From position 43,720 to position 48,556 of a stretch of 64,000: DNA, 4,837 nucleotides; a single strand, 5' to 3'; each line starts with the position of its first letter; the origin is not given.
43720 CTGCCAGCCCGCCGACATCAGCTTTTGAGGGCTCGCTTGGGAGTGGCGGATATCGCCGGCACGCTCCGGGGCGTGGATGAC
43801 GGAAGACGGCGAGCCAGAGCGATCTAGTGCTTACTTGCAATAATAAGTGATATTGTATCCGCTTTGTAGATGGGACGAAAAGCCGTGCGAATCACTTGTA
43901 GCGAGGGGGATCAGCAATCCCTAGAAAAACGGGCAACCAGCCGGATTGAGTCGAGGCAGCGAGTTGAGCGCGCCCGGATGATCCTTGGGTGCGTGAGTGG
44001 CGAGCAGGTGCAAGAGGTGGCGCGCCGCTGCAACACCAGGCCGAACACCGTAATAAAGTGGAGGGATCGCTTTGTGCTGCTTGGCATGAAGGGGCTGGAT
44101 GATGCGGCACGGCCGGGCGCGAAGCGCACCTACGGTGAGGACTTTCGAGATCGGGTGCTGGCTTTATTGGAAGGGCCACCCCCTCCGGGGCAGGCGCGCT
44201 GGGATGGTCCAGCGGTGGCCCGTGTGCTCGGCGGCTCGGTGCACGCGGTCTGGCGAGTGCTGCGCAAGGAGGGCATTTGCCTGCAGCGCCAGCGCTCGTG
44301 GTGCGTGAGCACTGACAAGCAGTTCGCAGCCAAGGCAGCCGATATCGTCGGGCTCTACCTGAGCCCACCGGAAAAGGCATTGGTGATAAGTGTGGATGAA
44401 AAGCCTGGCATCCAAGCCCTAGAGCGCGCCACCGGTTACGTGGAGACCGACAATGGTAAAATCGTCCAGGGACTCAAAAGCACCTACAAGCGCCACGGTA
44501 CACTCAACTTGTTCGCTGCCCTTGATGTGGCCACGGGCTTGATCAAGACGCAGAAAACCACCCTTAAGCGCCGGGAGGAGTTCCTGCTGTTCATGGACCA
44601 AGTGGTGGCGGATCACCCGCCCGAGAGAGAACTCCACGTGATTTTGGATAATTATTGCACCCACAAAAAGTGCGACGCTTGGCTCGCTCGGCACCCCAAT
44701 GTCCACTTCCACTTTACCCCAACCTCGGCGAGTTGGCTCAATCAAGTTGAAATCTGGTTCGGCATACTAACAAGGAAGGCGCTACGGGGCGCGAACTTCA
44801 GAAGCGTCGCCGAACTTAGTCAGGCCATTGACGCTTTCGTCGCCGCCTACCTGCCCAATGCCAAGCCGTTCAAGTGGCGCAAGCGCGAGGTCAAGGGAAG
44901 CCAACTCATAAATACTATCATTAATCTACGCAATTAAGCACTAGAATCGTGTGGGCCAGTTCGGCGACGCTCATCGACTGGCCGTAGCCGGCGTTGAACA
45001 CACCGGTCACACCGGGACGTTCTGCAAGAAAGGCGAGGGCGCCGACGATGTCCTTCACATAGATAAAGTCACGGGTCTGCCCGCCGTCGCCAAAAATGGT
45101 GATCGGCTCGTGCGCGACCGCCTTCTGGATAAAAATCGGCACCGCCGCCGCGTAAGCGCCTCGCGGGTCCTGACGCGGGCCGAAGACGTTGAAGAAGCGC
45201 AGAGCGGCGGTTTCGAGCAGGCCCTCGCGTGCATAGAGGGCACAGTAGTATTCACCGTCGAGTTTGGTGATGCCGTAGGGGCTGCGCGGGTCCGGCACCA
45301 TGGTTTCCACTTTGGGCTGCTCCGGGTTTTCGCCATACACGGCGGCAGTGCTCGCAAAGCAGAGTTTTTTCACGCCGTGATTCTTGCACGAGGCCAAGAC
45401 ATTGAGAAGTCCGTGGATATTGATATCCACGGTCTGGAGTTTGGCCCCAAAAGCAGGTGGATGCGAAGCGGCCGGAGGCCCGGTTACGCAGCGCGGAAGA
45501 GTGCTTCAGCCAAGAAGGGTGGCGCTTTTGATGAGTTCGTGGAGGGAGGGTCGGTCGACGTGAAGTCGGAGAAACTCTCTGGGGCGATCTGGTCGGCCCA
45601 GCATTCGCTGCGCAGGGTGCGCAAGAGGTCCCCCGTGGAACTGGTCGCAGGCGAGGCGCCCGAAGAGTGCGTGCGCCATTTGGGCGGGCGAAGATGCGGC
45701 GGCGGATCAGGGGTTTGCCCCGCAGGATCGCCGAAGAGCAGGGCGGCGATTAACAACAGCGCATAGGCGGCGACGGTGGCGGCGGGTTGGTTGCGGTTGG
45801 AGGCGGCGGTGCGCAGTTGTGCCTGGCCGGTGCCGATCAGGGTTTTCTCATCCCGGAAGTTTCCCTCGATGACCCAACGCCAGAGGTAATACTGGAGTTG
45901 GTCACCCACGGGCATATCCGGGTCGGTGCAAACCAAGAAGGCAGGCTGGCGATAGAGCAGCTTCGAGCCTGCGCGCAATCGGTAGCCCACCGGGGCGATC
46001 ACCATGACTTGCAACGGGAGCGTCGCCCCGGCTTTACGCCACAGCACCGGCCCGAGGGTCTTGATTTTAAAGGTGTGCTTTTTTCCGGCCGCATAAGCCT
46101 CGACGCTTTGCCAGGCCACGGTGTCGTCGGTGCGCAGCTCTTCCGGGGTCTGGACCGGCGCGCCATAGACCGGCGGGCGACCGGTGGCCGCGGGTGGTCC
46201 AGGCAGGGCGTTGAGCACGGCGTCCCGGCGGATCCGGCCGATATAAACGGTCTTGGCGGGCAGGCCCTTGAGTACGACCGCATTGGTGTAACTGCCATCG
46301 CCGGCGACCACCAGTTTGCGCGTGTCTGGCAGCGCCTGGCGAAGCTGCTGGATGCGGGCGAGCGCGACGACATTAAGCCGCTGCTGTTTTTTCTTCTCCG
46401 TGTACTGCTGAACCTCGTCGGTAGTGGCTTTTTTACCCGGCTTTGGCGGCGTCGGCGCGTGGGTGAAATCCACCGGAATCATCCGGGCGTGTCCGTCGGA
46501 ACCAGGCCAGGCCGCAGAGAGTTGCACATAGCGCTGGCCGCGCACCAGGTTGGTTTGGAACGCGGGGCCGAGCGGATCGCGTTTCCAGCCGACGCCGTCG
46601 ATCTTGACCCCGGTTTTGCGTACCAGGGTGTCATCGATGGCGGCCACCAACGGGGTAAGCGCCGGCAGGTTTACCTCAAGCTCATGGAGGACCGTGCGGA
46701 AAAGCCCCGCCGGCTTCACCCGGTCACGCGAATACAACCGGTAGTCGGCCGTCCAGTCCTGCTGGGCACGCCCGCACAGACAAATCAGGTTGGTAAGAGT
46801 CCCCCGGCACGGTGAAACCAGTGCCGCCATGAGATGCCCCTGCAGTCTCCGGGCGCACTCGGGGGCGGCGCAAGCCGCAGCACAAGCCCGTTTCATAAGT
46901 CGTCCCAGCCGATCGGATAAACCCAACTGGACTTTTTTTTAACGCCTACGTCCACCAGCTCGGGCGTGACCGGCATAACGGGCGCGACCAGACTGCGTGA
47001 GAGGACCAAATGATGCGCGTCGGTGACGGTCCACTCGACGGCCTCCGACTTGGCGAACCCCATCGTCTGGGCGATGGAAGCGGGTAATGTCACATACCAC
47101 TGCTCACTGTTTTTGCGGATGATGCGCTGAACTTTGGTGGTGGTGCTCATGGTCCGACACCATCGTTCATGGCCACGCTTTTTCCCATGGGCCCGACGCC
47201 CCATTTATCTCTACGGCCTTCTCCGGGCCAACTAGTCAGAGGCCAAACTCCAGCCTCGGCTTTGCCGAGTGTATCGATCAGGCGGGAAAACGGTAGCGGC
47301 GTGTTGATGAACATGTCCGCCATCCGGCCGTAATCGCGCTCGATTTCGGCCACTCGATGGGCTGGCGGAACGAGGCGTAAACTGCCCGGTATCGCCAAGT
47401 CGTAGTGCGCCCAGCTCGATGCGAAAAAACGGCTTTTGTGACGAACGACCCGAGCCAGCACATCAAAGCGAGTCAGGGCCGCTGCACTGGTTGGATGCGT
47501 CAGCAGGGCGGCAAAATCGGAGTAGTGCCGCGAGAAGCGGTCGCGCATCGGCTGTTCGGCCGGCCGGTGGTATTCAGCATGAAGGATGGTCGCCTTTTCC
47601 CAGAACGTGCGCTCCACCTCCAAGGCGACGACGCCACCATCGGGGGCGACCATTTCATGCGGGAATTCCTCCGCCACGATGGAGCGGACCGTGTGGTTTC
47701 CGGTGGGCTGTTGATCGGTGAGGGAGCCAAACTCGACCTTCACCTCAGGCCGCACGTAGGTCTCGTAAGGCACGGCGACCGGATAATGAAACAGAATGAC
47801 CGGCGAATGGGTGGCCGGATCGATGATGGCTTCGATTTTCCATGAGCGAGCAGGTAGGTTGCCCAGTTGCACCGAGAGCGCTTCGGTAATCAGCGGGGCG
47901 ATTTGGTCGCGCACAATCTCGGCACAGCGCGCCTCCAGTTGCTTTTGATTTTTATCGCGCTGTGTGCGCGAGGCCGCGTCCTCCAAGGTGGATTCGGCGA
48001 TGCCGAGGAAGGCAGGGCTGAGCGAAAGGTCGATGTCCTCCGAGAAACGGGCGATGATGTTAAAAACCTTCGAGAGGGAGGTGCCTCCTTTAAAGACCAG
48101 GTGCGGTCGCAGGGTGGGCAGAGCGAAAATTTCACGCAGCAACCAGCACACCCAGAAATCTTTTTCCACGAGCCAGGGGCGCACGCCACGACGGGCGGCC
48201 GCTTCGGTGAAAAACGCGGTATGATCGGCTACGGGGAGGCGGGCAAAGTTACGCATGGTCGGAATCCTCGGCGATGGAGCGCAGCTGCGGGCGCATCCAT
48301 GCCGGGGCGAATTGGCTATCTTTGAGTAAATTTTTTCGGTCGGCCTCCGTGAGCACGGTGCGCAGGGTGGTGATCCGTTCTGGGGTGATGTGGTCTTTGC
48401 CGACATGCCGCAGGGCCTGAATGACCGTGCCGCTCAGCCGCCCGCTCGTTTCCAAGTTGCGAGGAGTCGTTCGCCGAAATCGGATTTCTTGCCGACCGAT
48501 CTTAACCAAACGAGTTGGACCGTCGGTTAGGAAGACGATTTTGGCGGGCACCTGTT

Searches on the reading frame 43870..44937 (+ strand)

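Call 89: search_protein_families(library=pfam, proteins=[window:43870-44937:+], max_evalue=0.001)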
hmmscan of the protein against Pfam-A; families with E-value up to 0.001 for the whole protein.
window:43870-44937:+ (355 aa): 4 families
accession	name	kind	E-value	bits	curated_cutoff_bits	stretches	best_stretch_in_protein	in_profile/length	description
PF13358.12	DDE_3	-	4.2e-20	72.5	28.6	1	200-316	28-145/146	DDE superfamily endonuclease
PF13565.12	HTH_32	-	9.3e-10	39.4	33.7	1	60-131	1-73/73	Homeodomain-like domain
PF13551.12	HTH_29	-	1e-08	35.5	28.1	1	34-87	1-55/64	Winged helix-turn helix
PF13384.12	HTH_23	-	1.4e-07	31.5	24.6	1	30-72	3-45/50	Homeodomain-like domain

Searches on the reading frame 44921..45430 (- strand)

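Call 89: search_protein_families(library=pfam, proteins=[window:44921-45430:-], max_evalue=0.001)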
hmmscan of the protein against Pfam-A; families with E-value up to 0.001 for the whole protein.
window:44921-45430:- (169 aa): 5 families
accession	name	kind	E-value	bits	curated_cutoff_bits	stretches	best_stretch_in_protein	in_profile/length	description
PF01370.27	Epimerase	-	2.7e-37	128.9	20.9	1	1-148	88-240/240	NAD dependent epimerase/dehydratase family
PF16363.11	GDP_Man_Dehyd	-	2e-25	90.4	27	1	1-159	99-259/332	GDP-mannose 4,6 dehydratase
PF01073.25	3Beta_HSD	-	1.5e-09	37.7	22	1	1-131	89-224/280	3-beta hydroxysteroid dehydrogenase/isomerase family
PF04321.23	RmlD_sub_bind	-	6.5e-08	32.4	27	1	2-163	76-228/287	RmlD substrate binding domain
PF02719.21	Polysacc_synt_2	-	4.7e-06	26.4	20.2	1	3-164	103-245/293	Polysaccharide biosynthesis protein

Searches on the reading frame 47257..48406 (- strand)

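Call 89: search_protein_families(library=pfam, proteins=[window:47257-48406:-], max_evalue=0.001)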
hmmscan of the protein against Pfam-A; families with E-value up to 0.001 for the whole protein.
window:47257-48406:- (383 aa): 1 family
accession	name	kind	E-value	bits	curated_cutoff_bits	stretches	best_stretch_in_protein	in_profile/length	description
PF08843.17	AbiEii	-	9.9e-37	127.6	22.5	1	88-373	1-232/238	Nucleotidyl transferase AbiEii toxin, Type IV TA system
